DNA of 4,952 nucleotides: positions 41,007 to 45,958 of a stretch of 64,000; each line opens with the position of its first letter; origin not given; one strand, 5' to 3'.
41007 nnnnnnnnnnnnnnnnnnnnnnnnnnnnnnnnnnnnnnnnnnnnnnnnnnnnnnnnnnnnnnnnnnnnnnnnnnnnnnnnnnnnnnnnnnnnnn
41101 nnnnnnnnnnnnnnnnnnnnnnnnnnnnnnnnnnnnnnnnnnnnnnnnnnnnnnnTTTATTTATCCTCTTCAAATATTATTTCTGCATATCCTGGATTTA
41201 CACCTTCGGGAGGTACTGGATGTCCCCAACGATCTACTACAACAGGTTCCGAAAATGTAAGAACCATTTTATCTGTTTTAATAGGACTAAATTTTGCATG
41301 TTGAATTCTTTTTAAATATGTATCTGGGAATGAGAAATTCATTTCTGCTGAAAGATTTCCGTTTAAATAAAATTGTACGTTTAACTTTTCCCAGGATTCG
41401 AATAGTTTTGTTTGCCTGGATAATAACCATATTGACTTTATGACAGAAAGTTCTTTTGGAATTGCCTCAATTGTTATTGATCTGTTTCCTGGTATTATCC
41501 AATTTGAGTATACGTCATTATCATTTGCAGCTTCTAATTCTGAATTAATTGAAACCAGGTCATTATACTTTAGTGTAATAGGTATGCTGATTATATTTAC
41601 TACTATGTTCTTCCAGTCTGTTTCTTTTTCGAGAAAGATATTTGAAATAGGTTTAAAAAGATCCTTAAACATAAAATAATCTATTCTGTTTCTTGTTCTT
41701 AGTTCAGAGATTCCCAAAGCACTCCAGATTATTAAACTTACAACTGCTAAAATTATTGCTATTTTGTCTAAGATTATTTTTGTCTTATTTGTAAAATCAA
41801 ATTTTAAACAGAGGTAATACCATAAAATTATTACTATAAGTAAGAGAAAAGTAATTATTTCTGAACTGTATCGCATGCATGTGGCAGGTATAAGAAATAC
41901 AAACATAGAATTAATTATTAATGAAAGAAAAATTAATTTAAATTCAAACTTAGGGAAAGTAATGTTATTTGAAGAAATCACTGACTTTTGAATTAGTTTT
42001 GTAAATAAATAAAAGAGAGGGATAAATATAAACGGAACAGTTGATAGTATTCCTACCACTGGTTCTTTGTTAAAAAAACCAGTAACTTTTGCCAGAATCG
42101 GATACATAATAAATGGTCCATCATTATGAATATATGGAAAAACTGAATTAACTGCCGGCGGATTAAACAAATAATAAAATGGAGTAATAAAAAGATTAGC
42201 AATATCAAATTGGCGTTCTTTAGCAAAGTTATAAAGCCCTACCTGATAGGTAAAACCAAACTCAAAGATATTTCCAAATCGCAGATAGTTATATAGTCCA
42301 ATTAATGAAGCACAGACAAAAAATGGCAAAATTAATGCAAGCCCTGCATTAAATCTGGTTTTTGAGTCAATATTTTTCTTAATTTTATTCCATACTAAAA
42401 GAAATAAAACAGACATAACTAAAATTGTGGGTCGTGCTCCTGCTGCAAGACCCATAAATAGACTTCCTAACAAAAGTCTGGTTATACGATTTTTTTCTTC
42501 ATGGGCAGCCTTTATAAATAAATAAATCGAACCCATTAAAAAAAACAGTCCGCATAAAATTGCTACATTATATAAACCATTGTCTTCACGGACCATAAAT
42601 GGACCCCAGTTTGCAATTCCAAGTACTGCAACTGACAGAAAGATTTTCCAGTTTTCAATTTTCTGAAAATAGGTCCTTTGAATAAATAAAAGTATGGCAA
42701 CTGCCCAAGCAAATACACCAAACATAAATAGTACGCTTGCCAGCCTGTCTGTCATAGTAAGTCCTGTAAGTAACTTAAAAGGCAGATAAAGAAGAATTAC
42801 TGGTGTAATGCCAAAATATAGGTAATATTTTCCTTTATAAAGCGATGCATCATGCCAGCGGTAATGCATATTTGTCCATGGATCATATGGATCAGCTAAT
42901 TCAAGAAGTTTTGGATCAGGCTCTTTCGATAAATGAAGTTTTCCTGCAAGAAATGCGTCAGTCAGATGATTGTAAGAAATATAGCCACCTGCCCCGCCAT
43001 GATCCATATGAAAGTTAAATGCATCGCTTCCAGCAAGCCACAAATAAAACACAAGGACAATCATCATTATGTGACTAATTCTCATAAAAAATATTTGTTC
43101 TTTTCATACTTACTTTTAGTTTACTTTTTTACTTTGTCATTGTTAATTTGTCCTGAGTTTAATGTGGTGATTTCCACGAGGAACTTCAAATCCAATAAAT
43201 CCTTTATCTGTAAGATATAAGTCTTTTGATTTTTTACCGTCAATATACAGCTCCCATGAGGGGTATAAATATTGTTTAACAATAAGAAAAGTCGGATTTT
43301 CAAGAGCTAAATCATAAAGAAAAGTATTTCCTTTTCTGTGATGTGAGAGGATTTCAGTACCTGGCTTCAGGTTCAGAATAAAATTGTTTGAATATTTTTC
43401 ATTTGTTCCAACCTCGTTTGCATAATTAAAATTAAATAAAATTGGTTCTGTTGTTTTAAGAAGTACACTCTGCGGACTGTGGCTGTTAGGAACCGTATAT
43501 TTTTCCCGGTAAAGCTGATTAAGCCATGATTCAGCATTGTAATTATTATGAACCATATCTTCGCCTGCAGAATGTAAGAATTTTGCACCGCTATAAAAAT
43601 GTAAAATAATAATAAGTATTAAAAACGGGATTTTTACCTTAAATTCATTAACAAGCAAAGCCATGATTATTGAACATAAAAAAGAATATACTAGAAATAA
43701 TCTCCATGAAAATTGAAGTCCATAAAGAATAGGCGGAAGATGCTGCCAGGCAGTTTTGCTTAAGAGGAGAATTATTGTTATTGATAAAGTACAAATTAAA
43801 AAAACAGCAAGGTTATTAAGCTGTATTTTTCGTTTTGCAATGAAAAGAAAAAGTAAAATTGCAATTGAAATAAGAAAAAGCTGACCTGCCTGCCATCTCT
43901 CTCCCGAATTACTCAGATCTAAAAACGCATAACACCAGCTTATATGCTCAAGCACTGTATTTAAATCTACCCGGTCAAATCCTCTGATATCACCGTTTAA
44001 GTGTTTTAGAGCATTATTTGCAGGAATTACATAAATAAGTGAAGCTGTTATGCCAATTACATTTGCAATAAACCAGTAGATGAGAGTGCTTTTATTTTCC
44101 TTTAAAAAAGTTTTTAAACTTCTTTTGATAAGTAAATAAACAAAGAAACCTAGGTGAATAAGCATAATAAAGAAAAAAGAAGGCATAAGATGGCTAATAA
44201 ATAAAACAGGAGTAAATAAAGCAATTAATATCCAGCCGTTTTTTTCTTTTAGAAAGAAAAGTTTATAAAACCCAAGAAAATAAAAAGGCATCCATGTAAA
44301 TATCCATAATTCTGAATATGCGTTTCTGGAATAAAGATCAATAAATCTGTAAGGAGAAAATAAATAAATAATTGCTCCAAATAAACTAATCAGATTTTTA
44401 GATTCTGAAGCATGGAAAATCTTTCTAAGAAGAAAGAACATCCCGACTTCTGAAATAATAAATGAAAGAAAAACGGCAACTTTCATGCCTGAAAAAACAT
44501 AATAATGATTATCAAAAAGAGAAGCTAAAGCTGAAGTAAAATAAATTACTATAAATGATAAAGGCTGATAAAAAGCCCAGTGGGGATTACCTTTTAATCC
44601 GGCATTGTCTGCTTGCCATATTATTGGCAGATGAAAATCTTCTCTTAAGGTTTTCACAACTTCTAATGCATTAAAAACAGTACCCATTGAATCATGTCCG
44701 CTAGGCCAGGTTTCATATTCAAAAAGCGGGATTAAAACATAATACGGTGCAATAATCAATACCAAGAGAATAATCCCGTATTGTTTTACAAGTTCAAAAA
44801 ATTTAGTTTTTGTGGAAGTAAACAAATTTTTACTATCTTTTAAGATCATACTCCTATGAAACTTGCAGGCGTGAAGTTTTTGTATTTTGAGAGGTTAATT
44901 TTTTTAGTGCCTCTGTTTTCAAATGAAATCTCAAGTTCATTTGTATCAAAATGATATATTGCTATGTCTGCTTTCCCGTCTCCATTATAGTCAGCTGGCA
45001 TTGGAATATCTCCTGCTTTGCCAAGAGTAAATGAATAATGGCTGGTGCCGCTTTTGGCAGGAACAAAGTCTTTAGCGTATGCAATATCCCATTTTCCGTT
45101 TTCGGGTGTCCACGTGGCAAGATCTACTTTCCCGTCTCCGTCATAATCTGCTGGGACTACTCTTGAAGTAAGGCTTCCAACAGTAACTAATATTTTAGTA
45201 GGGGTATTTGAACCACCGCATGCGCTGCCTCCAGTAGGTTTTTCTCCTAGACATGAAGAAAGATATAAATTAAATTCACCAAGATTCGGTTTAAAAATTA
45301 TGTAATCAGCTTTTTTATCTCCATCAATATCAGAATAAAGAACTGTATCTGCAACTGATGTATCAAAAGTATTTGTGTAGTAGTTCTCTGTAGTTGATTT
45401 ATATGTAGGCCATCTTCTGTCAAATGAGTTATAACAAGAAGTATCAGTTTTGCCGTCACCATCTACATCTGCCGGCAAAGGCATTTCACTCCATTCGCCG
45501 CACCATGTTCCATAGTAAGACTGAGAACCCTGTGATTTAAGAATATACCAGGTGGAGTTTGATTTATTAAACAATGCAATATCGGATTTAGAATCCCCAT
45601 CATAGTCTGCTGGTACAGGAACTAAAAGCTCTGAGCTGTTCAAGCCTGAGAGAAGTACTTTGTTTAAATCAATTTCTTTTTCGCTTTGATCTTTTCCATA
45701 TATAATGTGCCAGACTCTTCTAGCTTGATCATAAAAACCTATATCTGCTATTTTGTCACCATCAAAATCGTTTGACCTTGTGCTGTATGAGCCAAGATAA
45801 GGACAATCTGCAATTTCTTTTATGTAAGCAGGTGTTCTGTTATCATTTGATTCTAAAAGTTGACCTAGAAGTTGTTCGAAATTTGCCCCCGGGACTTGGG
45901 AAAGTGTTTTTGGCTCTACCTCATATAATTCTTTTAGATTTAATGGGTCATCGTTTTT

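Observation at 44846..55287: Cluster of four FG-GAP/VCBS-type repeat proteins, one fused to a large membrane domain and interleaved with YfhO/GT2 genes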

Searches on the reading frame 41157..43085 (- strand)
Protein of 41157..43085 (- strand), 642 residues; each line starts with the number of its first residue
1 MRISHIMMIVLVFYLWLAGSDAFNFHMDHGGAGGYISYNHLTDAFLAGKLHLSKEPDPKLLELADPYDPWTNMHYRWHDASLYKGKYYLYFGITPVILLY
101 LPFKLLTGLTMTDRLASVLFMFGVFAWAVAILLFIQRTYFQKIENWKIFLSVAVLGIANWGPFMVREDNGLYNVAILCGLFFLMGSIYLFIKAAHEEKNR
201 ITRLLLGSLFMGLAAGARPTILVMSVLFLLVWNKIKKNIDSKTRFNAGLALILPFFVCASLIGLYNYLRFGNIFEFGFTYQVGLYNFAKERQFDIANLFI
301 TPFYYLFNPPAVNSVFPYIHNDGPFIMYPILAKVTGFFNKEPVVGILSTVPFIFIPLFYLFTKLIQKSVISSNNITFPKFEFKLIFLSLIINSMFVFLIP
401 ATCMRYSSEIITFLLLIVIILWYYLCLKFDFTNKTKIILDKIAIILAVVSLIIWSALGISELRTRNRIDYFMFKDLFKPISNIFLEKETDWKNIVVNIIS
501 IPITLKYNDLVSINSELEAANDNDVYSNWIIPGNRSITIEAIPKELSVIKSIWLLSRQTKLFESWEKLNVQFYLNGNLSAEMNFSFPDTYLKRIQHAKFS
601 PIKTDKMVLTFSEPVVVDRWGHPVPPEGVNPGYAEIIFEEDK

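Call 4: search_protein_families(library=pfam, proteins=[window:41157-43085:-], max_evalue=0.1)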
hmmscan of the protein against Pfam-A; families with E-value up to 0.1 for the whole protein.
window:41157-43085:- (642 aa): 0 families

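Call 5: search_protein_families(library=ncbifam, proteins=[window:41157-43085:-], max_evalue=0.1)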
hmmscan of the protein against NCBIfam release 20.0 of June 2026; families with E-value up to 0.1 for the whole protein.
window:41157-43085:- (642 aa): 0 families

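Call 82: search_solved_structures(query=A4, max_evalue=1)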
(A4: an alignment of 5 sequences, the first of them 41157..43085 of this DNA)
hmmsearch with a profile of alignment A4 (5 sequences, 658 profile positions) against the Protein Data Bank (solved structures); distinct sequences matched with E-value up to 1: 2.
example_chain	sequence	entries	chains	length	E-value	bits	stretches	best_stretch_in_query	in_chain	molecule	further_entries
6b85_J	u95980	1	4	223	0.52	11.7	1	418-509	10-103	TMHC4_R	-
11kc_A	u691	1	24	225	0.59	11.5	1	418-509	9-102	Designed nanoparticle O43-TM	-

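Call 88: find_homologous_proteins(query=window:41157-43085:-)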
Query window:41157-43085:- (642 aa): 145 proteins with E <= 0.001 among 8000 candidates; the best 120 are listed.
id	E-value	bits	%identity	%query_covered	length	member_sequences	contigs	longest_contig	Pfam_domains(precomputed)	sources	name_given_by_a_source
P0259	0.0e+0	1433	100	99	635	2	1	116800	-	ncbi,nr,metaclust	ncbi:MAG: hypothetical protein A3B68_05510 [Candidatus Melainabacteria bacterium RIFCSPHIGHO2_02_FUL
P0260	4.5e-226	770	54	100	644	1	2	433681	-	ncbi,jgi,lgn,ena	-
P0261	1.3e-187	643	48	100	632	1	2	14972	-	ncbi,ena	-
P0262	7.9e-164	565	52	75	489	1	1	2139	-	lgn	-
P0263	5.1e-157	542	42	100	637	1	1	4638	-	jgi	-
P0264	9.5e-156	538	41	100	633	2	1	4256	-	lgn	-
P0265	2.3e-155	537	42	98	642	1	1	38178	-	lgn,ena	-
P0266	1.2e-153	531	43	100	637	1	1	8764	-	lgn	-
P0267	5.2e-147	509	41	100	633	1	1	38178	-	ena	-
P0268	4.0e-142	493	39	100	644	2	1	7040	-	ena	-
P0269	4.1e-132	460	39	96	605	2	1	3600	-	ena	-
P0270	9.7e-130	452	38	100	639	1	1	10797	-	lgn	-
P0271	1.1e-121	425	36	99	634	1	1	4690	-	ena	-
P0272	4.0e-121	424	36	100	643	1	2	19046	-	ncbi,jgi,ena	-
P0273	2.5e-114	401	37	100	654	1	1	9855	-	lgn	-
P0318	1.4e-48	184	28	72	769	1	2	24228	PF04138.21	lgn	-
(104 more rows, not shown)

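Call 101: predict_structure(alignment_id=A5)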
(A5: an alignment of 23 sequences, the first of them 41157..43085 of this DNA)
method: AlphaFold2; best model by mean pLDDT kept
length: 642 residues; sequences in the alignment: 23
mean_pLDDT: 87.8   pTM: 0.84
mean pLDDT of the five models: 87.8, 86.7, 86.0, 83.5, 83.4
residues with pLDDT >= 90: 369; 70-90: 216; 50-70: 40; < 50: 17
segments of 3 or more residues with pLDDT < 50: 325-339
pLDDT, mean of each block of 10 residues (from residue 1): 91 89 79 76 95 94 92 88 93 93 95 92 97 97 96 94 75 91 98 93 98 94 93 90 94 97 95 90 80 78 87 85 53 47 86 97 87 88 97 86 80 97 95 94 97 91 72 84 79 83 79 62 69 85 93 87 91 96 93 91 96 88 85 89 78
secondary structure, 60 per line:
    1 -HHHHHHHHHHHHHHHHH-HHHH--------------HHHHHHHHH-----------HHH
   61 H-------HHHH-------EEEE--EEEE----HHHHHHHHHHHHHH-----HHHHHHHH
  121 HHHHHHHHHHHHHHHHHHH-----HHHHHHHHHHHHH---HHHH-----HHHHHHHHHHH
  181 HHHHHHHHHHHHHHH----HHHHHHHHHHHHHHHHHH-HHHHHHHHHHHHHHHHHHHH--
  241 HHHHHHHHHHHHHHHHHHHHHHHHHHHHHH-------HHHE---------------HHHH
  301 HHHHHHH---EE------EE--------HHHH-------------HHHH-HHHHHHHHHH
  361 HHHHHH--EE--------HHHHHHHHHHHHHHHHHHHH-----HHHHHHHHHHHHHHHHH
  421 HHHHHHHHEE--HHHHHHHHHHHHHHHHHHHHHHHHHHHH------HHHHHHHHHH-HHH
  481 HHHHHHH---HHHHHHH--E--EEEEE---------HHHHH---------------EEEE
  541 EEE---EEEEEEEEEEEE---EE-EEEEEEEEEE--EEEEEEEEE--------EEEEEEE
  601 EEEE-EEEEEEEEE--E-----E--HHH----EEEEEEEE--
elements in order: H2-18 H20-23 H38-46 H58-61 H69-72 E80-83 E86-89 H94-107 H113-139 H145-157 H161-164 H170-195 H200-217 H219-238 H241-270 H297-307 H329-332 H346-349 H351-366 H379-398 H404-428 H433-460 H467-476 H478-487 H491-497 E503-507 H517-521 E537-543 E547-558 E565-574 E577-585 E594-604 E606-614 E633-640

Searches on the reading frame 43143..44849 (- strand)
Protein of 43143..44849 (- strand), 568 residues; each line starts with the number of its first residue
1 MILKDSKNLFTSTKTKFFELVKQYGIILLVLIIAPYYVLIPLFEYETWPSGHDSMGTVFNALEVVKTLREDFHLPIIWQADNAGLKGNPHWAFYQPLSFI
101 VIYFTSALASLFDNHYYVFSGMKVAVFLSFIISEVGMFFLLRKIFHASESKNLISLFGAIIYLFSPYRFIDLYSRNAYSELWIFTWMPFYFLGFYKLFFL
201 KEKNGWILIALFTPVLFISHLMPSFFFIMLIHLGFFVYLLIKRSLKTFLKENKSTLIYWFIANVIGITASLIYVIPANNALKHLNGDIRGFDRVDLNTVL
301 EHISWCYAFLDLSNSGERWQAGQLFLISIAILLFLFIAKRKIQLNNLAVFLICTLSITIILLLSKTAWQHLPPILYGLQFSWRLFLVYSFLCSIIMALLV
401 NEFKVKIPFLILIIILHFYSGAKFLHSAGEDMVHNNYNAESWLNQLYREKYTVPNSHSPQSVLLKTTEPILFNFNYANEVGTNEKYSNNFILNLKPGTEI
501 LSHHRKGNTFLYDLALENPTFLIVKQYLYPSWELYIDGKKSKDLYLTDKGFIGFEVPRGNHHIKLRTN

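Call 4: search_protein_families(library=pfam, proteins=[window:43143-44849:-], max_evalue=0.1)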
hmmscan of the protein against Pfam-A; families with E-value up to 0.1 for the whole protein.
window:43143-44849:- (568 aa): 2 families
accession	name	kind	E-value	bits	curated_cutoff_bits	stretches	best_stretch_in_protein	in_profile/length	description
PF10131.15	PTPS_related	-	1.7e-05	24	26.4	1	93-417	3-297/621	6-pyruvoyl-tetrahydropterin synthase related domain; membrane protein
PF20176.3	DUF6541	-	0.012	14.4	29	1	122-356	183-406/646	Family of unknown function (DUF6541)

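Call 5: search_protein_families(library=ncbifam, proteins=[window:43143-44849:-], max_evalue=0.1)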
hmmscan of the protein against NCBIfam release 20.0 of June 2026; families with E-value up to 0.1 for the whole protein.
window:43143-44849:- (568 aa): 0 families

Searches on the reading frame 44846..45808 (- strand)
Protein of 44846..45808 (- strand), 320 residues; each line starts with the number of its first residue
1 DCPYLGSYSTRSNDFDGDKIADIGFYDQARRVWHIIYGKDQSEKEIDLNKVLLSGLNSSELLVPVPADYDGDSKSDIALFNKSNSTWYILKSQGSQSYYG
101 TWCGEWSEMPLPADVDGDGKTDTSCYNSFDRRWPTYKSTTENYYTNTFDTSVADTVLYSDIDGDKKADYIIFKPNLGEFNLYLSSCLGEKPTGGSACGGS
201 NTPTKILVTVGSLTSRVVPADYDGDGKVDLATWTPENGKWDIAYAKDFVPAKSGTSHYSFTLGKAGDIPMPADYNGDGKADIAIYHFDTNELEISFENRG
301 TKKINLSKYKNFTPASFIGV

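Call 114: search_solved_structures(query=window:44846-45808:-, max_evalue=0.01, show_alignments=1)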
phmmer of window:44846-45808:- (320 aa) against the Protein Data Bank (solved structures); distinct sequences matched with E-value up to 0.01: 0.
